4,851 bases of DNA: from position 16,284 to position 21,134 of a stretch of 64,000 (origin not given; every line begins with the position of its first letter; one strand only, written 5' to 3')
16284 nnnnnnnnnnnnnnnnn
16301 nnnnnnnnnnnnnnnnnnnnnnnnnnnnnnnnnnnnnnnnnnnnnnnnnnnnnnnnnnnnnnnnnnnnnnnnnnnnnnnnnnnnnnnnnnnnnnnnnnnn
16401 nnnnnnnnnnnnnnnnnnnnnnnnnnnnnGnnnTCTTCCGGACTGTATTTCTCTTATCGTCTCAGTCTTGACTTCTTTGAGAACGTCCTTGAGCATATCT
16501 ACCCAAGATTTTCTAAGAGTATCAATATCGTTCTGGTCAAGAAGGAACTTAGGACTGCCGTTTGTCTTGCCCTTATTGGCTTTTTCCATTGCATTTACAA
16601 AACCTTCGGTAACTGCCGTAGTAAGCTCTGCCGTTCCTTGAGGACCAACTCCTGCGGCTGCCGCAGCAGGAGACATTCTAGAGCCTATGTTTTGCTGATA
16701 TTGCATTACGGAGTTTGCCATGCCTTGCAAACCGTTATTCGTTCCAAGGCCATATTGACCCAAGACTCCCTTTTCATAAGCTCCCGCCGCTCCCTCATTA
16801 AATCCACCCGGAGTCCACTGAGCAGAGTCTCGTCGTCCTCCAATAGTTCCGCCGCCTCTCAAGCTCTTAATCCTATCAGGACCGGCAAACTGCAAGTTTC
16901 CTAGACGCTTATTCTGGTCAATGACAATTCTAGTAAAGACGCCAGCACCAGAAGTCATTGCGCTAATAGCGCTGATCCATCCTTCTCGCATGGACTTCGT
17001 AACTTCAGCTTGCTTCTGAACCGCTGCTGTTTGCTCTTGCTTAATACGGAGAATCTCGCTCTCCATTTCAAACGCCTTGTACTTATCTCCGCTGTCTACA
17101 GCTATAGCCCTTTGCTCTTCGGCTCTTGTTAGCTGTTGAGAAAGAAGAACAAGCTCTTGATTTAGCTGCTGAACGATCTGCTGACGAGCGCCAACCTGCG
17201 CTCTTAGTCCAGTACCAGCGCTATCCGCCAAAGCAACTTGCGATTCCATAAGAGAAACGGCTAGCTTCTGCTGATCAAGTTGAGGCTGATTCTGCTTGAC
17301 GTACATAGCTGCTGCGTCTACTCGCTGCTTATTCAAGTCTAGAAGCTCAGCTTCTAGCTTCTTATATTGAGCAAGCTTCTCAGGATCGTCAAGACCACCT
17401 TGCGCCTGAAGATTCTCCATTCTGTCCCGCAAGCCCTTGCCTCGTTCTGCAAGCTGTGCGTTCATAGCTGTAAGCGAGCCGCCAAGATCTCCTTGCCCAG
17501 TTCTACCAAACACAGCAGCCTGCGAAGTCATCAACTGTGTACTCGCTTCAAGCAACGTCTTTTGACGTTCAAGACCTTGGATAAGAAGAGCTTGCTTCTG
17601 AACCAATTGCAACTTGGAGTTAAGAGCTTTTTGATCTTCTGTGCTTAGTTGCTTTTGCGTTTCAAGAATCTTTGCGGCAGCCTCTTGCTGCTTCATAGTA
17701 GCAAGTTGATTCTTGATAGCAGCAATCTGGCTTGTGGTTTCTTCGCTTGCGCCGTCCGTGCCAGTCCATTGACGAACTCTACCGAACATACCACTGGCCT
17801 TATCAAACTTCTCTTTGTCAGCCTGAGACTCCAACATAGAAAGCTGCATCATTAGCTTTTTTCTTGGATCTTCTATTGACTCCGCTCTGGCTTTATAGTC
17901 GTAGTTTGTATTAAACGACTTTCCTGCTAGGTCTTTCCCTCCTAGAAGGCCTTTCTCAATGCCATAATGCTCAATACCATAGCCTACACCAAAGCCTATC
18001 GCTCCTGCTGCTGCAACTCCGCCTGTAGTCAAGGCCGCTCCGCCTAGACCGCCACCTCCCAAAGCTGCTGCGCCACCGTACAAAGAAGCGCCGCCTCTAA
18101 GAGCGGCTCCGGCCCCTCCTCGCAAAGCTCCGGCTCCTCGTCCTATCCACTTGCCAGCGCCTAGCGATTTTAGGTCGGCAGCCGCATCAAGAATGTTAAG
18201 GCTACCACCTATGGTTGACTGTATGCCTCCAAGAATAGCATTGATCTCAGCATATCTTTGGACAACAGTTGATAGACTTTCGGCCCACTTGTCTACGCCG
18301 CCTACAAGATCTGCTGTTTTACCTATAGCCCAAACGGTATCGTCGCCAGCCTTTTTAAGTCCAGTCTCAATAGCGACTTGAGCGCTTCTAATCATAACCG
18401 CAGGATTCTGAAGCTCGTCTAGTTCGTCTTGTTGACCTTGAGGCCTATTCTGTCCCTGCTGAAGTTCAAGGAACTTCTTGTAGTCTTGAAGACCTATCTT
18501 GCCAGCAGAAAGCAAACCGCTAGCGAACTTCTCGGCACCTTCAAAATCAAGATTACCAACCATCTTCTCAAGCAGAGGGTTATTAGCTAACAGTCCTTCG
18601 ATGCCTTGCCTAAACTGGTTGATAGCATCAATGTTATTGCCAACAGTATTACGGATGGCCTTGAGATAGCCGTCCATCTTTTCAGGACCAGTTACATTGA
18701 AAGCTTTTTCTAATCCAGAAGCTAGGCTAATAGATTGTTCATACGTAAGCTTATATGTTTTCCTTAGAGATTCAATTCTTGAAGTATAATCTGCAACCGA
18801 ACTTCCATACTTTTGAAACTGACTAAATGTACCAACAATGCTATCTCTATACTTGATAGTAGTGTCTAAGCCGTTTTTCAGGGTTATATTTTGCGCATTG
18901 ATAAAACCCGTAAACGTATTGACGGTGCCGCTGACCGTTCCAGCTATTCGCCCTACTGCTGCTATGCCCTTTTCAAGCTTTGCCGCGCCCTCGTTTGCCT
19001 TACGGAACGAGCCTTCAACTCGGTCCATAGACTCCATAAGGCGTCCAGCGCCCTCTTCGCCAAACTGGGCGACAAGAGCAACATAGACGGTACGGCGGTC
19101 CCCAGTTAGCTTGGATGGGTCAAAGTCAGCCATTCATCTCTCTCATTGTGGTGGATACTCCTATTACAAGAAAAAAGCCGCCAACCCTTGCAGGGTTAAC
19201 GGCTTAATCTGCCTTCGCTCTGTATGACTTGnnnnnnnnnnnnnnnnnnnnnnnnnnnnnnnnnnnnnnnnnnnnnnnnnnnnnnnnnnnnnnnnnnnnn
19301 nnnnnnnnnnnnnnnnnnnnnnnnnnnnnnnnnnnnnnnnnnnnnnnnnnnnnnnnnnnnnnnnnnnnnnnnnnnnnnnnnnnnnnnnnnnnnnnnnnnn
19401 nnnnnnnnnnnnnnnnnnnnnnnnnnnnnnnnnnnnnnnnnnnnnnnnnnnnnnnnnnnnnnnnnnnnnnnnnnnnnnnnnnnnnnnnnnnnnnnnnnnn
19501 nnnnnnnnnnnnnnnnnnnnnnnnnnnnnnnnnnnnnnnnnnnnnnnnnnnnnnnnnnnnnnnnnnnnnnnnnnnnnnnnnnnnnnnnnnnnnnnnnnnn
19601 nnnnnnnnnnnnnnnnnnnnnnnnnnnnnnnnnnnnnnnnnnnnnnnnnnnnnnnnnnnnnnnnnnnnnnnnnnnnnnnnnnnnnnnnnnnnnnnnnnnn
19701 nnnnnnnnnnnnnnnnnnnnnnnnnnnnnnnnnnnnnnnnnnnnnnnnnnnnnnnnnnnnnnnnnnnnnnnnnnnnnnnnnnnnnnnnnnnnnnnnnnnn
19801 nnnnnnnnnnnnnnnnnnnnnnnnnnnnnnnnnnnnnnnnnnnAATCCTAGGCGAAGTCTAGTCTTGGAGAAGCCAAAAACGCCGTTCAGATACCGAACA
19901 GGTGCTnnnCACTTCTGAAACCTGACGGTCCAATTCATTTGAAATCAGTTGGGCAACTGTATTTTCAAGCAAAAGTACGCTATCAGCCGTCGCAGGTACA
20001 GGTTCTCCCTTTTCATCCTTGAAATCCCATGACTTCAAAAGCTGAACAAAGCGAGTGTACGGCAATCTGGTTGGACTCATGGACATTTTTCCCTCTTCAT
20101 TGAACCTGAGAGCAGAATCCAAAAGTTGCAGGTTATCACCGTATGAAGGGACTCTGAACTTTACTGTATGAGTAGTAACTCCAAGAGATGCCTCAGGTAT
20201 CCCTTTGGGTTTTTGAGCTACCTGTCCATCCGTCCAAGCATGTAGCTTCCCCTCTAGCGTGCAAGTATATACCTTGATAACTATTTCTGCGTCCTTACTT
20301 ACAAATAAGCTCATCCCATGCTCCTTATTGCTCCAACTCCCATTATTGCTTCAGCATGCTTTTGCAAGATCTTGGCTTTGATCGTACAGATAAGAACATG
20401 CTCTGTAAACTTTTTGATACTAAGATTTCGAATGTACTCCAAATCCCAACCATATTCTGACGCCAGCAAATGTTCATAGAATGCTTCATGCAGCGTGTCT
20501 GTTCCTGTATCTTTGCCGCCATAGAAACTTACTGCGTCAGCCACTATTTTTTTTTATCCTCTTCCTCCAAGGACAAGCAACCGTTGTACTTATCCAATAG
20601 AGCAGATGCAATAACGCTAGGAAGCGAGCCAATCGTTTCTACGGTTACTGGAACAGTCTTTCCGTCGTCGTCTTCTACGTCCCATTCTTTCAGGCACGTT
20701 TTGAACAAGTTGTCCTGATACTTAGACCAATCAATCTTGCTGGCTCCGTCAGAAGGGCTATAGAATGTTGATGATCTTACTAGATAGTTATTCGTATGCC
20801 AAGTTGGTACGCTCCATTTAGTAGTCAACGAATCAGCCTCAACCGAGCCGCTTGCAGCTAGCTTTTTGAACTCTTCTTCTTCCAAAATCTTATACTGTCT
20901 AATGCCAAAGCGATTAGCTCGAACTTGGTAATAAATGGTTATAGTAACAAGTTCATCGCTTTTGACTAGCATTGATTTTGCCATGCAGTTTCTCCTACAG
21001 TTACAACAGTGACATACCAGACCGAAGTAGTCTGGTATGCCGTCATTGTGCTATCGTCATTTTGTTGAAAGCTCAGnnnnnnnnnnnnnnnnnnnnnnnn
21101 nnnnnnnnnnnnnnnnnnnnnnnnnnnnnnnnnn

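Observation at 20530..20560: A9 slippery run at the stop codon of the tail chaperone gene: programmed -1 frameshift producing a G-T fusion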

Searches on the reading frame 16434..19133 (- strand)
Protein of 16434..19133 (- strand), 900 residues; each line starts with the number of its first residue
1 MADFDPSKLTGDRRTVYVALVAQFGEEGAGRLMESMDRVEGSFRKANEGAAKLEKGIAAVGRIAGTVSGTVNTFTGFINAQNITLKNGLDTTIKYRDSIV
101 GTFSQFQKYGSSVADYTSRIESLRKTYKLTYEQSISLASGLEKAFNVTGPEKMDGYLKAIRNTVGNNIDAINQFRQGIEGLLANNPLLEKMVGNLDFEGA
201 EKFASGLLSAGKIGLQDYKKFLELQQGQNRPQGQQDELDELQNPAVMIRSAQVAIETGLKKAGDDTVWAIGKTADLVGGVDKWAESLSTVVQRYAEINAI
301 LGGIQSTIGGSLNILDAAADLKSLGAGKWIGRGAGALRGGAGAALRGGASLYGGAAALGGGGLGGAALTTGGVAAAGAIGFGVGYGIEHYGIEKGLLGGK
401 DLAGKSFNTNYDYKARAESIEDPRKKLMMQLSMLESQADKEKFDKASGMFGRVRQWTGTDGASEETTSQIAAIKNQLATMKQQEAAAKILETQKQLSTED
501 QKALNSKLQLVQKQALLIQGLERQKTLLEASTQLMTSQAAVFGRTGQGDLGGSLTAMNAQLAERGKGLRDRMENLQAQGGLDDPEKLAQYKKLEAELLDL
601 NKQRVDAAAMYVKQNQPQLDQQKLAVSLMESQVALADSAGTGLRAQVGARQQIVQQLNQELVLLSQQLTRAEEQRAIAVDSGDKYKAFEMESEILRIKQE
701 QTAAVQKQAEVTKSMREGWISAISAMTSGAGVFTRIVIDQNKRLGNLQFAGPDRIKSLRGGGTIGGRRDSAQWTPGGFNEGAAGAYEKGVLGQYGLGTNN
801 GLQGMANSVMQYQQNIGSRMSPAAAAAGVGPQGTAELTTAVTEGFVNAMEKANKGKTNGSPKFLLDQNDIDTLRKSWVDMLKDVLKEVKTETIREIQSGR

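Call 8: search_protein_families(library=phrogs, proteins=[window:16434-19133:-], max_evalue=0.01)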
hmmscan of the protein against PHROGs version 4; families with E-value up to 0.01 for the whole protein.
window:16434-19133:- (900 aa): 0 families

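Call 9: search_protein_families(library=pfam, proteins=[window:16434-19133:-], max_evalue=0.01)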
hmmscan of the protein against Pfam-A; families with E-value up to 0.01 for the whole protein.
window:16434-19133:- (900 aa): 0 families

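Call 31: search_protein_families(library=ncbifam, proteins=[window:16434-19133:-], max_evalue=0.1)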
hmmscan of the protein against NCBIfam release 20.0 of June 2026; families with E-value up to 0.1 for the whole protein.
window:16434-19133:- (900 aa): 1 family
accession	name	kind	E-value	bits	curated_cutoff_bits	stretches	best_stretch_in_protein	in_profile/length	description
NF010508.0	PRK13922.11-1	equivalog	0.0073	15.1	648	1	54-133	34-112/369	rod shape-determining protein MreC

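Call 53: search_dna_similar(query=window:16434-19133:-, collection=phages, mode=protein, max_evalue=0.001, max_rows=15)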
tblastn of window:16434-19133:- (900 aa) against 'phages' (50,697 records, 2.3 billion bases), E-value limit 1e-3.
No match.

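Call 57: find_homologous_proteins(query=window:16434-19133:-, max_evalue=0.001)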
Query window:16434-19133:- (900 aa): 7 proteins with E <= 0.001 among 8000 candidates.
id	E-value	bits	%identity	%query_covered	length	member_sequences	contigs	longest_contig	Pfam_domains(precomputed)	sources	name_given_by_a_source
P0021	0.0e+0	1837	95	100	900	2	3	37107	-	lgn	-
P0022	7.5e-294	996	93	57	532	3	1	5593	-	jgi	jgi:hypothetical protein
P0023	1.4e-213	730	44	99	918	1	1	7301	-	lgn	-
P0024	2.8e-207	709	44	99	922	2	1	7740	-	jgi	-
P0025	7.4e-182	625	42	99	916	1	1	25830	-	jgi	-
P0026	4.1e-174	600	40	98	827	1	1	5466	-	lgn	-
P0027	6.2e-68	248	29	100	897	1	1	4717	-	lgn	-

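Call 83: predict_structure(alignment_id=A3)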
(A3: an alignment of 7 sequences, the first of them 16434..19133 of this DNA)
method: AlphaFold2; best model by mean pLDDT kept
length: 900 residues; sequences in the alignment: 7
mean_pLDDT: 45.7   pTM: 0.24
mean pLDDT of the five models: 45.7, 45.4, 44.9, 42.2, 40.6
residues with pLDDT >= 90: 0; 70-90: 116; 50-70: 195; < 50: 589
segments of 3 or more residues with pLDDT < 50: 1-25, 27-114, 128-134, 144-150, 240-417, 444-460, 484-554, 635-645, 719-900
pLDDT, mean of each block of 10 residues (from residue 1): 39 44 43 44 34 29 28 30 31 31 33 51 54 52 49 64 61 65 71 76 78 69 72 55 37 36 40 39 43 36 28 24 23 24 26 22 22 22 21 26 27 43 66 66 47 38 66 68 50 43 43 38 35 31 29 53 74 71 73 75 63 56 57 46 52 68 74 73 66 75 70 56 36 27 30 29 31 36 41 41 40 41 33 34 40 41 37 39 38 35
secondary structure, 60 per line:
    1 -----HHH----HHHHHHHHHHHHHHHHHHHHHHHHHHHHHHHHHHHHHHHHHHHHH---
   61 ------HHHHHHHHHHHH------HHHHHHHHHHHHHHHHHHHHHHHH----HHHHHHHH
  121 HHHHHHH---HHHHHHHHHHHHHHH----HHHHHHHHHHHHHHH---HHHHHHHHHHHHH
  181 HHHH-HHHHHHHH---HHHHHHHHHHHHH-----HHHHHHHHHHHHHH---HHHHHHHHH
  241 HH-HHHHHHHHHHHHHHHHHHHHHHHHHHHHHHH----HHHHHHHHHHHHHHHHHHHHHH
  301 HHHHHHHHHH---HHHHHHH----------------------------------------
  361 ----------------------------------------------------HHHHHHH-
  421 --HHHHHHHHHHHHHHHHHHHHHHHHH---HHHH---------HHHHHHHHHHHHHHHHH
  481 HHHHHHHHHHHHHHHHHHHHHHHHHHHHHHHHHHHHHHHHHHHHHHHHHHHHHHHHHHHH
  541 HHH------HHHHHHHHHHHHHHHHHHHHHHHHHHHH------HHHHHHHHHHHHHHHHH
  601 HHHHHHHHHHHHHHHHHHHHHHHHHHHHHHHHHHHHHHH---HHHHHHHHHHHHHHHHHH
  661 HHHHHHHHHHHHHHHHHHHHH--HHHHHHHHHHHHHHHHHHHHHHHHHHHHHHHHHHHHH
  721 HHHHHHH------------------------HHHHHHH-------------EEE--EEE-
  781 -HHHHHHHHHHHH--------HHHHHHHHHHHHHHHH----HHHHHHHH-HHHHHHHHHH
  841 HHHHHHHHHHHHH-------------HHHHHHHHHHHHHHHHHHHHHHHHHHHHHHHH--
elements in order (helices of 4 or more, strands of 3 or more residues): H13-57 H67-78 H85-108 H113-127 H131-145 H150-164 H168-184 H186-193 H197-209 H215-228 H232-242 H244-274 H279-310 H314-320 H413-419 H423-447 H451-454 H464-543 H550-577 H584-639 H643-681 H684-727 H752-758 E772-774 E777-779 H782-793 H802-817 H822-829 H831-853 H867-898

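Call 93: search_solved_structures(query=A3, max_evalue=1)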
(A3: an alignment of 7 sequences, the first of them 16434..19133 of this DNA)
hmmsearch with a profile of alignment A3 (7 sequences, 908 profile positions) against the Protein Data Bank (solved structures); distinct sequences matched with E-value up to 1: 1.
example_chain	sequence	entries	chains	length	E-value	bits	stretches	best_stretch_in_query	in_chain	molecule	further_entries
9okb_K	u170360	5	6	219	0.35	12.2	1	462-607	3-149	bmCENP-K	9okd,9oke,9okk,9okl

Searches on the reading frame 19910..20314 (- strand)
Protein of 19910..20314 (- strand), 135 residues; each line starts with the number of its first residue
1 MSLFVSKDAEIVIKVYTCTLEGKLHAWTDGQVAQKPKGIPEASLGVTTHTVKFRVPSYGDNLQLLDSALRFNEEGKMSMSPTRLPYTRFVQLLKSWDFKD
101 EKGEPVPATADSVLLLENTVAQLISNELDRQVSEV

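Call 8: search_protein_families(library=phrogs, proteins=[window:19910-20314:-], max_evalue=0.01)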
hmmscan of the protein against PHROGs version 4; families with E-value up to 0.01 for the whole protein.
window:19910-20314:- (135 aa): 1 family
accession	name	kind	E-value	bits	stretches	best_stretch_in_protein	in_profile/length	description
phrog_9046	-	unknown function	5.4e-06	27.6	1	46-113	14-85/113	-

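Call 9: search_protein_families(library=pfam, proteins=[window:19910-20314:-], max_evalue=0.01)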
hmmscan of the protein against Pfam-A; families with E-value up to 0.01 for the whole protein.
window:19910-20314:- (135 aa): 0 families

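Call 31: search_protein_families(library=ncbifam, proteins=[window:19910-20314:-], max_evalue=0.1)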
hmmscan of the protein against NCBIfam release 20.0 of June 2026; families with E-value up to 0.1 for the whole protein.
window:19910-20314:- (135 aa): 0 families

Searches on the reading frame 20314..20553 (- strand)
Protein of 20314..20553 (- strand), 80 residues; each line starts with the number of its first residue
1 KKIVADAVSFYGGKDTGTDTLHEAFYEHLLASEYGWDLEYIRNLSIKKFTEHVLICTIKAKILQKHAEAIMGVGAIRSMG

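Call 31: search_protein_families(library=ncbifam, proteins=[window:20314-20553:-], max_evalue=0.1)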
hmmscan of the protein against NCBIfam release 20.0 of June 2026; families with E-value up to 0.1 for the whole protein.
window:20314-20553:- (80 aa): 1 family
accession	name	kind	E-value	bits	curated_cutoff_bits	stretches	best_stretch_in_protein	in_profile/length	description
NF053862.1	DS9_1_antiphage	equivalog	0.033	13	420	1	20-78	312-369/486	anti-phage phosphoesterase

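Call 32: search_protein_families(library=phrogs, proteins=[window:20314-20553:-], max_evalue=0.01)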
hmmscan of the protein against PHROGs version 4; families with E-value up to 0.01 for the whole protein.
window:20314-20553:- (80 aa): 0 families

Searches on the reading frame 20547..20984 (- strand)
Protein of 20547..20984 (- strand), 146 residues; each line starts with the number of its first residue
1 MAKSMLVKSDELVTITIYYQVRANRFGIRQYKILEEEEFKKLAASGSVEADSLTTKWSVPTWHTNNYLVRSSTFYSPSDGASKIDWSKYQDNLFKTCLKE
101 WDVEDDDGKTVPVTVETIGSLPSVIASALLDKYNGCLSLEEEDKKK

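Call 8: search_protein_families(library=phrogs, proteins=[window:20547-20984:-], max_evalue=0.01)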
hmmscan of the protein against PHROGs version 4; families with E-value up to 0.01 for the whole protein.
window:20547-20984:- (146 aa): 1 family
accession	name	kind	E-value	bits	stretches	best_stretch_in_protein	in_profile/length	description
phrog_9046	-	unknown function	0.0051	18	1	76-119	40-83/113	-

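Call 9: search_protein_families(library=pfam, proteins=[window:20547-20984:-], max_evalue=0.01)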
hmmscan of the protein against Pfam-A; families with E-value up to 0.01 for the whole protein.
window:20547-20984:- (146 aa): 0 families

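Call 31: search_protein_families(library=ncbifam, proteins=[window:20547-20984:-], max_evalue=0.1)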
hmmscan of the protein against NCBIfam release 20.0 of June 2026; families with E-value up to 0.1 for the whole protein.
window:20547-20984:- (146 aa): 0 families
